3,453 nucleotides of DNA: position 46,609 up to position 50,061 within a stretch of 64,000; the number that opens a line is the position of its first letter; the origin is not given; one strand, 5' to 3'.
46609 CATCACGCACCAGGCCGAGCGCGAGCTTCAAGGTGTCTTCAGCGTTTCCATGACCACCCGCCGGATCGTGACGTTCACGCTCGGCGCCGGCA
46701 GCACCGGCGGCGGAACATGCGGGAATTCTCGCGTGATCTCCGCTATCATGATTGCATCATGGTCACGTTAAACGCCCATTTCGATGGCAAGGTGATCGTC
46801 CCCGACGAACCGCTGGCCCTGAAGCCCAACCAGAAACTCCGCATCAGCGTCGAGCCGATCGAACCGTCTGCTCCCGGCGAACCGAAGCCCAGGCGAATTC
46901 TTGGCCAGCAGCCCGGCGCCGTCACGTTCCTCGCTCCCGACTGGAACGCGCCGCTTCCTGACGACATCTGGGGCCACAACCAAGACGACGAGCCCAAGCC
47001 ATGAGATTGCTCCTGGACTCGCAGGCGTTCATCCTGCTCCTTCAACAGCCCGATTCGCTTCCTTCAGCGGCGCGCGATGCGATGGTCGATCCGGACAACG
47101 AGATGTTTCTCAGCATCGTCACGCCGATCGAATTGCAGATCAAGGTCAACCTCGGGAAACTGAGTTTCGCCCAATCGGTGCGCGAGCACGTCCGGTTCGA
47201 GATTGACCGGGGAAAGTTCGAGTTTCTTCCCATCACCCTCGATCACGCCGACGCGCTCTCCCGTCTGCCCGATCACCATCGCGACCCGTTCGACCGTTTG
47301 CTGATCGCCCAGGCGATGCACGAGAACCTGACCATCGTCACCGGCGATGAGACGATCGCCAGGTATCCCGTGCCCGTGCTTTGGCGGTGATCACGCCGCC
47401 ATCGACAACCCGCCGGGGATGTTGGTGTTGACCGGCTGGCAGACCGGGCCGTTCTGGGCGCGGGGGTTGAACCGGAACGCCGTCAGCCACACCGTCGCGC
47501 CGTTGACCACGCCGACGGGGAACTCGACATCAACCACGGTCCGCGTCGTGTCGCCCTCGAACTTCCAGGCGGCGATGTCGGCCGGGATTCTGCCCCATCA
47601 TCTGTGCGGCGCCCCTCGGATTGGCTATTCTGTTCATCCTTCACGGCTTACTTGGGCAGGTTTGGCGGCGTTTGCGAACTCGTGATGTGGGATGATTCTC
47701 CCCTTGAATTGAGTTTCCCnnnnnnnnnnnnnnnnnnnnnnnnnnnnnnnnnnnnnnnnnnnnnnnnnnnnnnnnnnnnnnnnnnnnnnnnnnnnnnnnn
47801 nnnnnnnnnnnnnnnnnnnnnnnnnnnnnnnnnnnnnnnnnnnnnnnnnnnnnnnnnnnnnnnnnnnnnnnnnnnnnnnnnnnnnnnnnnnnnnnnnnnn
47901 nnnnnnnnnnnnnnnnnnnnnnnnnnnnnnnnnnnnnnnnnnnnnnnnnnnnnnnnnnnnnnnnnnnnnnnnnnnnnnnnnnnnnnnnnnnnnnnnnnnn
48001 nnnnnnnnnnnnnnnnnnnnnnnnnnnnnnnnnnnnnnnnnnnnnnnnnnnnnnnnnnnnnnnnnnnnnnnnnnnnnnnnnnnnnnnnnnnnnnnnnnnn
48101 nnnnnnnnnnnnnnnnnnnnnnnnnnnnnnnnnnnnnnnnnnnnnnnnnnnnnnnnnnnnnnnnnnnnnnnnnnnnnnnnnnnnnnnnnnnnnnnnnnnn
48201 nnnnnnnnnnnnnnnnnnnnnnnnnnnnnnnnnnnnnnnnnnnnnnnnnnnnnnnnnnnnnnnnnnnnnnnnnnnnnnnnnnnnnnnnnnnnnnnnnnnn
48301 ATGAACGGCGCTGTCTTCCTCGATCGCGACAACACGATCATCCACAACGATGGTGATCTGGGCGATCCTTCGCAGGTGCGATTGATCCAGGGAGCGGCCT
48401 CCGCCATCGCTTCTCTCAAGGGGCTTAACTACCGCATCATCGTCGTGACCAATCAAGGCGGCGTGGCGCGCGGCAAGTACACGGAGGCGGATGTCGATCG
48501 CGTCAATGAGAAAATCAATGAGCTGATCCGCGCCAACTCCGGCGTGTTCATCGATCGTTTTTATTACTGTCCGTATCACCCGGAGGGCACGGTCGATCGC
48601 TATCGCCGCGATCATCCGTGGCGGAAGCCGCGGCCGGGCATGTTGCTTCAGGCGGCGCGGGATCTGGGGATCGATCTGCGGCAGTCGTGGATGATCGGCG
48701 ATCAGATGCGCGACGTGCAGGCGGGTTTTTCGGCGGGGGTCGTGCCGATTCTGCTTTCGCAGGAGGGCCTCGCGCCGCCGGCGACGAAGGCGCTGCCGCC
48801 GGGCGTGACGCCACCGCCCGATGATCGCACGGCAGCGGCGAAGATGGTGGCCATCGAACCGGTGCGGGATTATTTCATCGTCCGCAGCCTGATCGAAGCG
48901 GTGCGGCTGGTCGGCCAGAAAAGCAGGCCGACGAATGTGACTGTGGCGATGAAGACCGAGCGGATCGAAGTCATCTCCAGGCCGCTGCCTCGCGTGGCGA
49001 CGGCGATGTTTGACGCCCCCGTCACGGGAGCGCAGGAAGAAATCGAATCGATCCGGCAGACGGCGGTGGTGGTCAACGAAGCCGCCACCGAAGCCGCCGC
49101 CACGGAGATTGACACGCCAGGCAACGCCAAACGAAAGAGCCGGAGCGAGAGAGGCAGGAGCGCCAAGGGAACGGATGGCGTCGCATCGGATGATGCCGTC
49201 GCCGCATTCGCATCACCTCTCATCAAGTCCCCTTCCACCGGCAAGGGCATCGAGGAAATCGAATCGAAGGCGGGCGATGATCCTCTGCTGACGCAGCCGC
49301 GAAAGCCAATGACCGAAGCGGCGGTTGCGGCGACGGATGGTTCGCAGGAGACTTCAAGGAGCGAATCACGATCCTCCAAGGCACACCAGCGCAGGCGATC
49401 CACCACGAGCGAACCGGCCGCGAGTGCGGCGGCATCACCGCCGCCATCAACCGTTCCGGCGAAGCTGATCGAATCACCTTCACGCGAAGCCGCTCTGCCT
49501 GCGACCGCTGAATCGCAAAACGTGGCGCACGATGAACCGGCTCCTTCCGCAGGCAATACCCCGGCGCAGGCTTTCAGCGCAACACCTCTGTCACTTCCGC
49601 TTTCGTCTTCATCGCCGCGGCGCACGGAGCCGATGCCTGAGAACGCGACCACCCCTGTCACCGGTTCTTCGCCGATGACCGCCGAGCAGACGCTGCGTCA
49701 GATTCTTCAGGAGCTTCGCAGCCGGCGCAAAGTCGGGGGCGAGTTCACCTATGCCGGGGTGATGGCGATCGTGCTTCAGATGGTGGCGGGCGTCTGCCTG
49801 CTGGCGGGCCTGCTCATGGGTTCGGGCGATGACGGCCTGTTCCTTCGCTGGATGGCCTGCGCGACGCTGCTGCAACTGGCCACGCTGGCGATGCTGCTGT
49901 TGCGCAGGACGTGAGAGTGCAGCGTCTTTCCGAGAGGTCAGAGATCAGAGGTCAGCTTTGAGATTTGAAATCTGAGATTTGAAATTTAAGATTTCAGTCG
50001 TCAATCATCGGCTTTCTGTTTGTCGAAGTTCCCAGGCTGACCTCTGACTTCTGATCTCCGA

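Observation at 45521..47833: Two DUF104-antitoxin/PIN cassettes in tandem, each joined 3' of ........, with a 304-bp duplication of the gmk 5' region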

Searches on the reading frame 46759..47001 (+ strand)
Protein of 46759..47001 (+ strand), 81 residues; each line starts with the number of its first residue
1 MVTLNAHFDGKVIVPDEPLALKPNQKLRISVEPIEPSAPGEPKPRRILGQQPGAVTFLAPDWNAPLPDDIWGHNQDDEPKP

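Call 5: search_protein_families(library=pfam, proteins=[window:46759-47001:+], max_evalue=0.01)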
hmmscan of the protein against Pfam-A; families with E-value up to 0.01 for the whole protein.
window:46759-47001:+ (81 aa): 0 families

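Call 6: search_protein_families(library=ncbifam, proteins=[window:46759-47001:+], max_evalue=0.01)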
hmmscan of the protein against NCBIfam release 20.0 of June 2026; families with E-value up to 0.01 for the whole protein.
window:46759-47001:+ (81 aa): 0 families

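Call 31: search_protein_families(library=pfam, proteins=[window:46759-47001:+], max_evalue=10)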
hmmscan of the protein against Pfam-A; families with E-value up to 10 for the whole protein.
window:46759-47001:+ (81 aa): 0 families

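Call 85: search_dna_similar(query=window:46759-47001:+, collection=plasmids, mode=protein, max_evalue=0.001, max_rows=15)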
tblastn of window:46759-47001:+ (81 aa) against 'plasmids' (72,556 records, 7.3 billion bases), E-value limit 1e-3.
No match.

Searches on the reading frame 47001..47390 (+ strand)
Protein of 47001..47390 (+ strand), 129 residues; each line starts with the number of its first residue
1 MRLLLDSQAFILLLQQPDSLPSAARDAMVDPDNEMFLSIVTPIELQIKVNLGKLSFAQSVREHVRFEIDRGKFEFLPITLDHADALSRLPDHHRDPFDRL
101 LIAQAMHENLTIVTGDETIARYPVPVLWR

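Call 5: search_protein_families(library=pfam, proteins=[window:47001-47387:+], max_evalue=0.01)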
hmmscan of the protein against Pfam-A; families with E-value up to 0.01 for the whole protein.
window:47001-47387:+ (129 aa): 1 family
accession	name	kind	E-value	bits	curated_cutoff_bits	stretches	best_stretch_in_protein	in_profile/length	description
PF01850.27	PIN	-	2.5e-16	60.8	23.6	1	4-123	2-118/120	PIN domain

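Call 6: search_protein_families(library=ncbifam, proteins=[window:47001-47387:+], max_evalue=0.01)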
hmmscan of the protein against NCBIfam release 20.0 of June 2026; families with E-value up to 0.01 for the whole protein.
window:47001-47387:+ (129 aa): 0 families

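Call 8: find_encoding_contigs(protein=window:47001-47390:+, flank=10000, max_places=10)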
Protein window:47001-47390:+ (129 aa): no gene with exactly this product is on record in the collection.

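Call 96: list_cluster_members(proteins=[P0227, P0064, window:47001-47387:+])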
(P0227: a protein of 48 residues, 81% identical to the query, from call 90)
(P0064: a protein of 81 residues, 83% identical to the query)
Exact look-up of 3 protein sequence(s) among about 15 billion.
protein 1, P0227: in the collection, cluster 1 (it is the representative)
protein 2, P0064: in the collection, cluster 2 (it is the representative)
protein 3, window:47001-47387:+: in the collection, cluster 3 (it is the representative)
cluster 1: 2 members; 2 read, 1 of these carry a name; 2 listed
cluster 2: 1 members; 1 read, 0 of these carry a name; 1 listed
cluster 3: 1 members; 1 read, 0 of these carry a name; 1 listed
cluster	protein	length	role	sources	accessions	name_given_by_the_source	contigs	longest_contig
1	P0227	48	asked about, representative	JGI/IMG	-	hypothetical protein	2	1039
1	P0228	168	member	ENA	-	-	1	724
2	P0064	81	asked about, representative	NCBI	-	-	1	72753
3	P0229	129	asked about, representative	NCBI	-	-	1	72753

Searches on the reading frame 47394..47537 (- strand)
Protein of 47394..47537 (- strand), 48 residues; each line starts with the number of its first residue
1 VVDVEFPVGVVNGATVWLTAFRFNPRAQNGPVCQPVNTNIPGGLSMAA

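Call 88: search_protein_families(library=phrogs, proteins=[window:47394-47537:-], max_evalue=0.01)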
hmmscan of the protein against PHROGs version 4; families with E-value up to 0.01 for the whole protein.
window:47394-47537:- (48 aa): 0 families

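Call 89: search_protein_families(library=pfam, proteins=[window:47394-47537:-], max_evalue=0.1)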
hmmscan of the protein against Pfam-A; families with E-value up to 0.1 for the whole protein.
window:47394-47537:- (48 aa): 0 families

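Call 90: find_homologous_proteins(query=window:47394-47534:-, max_evalue=0.01)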
Query seq(47 aa) (47 aa): 1 proteins with E <= 0.01 among 1 candidates.
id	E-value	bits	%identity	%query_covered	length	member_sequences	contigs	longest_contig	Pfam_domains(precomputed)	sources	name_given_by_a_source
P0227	1.3e-18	83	81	100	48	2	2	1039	-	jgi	jgi:hypothetical protein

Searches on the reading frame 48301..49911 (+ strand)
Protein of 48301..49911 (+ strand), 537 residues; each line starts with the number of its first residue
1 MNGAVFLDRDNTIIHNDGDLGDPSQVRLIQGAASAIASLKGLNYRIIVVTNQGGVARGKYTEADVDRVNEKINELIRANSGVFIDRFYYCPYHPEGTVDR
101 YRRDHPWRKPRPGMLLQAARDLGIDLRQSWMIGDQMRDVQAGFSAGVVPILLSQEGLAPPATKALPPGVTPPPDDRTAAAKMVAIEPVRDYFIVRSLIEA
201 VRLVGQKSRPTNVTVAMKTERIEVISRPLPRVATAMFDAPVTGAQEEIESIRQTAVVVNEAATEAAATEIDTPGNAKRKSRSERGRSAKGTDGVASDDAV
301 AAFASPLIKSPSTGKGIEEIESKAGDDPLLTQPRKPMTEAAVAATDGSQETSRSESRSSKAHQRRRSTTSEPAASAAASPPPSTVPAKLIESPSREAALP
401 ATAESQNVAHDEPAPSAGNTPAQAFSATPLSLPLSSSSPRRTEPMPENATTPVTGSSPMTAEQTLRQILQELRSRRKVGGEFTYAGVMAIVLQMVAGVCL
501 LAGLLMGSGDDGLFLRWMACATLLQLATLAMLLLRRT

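Call 5: search_protein_families(library=pfam, proteins=[window:48301-49911:+], max_evalue=0.01)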
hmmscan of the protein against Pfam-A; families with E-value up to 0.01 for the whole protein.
window:48301-49911:+ (537 aa): 5 families
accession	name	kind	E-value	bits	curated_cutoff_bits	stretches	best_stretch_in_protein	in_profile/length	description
PF13242.12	Hydrolase_like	-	8.2e-11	42.1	22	1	107-153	2-49/75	HAD-hyrolase-like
PF00702.32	Hydrolase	-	1.6e-07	32.3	26.4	1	15-146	86-191/191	haloacid dehalogenase-like hydrolase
PF13419.12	HAD_2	-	2.6e-07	31.3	23.8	1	108-147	134-173/178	Haloacid dehalogenase-like hydrolase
PF08645.17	PNK3P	-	3.4e-06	27.3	22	1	8-134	6-125/161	Polynucleotide kinase 3 phosphatase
PF13344.12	Hydrolase_6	-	0.0028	18.1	27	1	25-62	12-49/101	Haloacid dehalogenase-like hydrolase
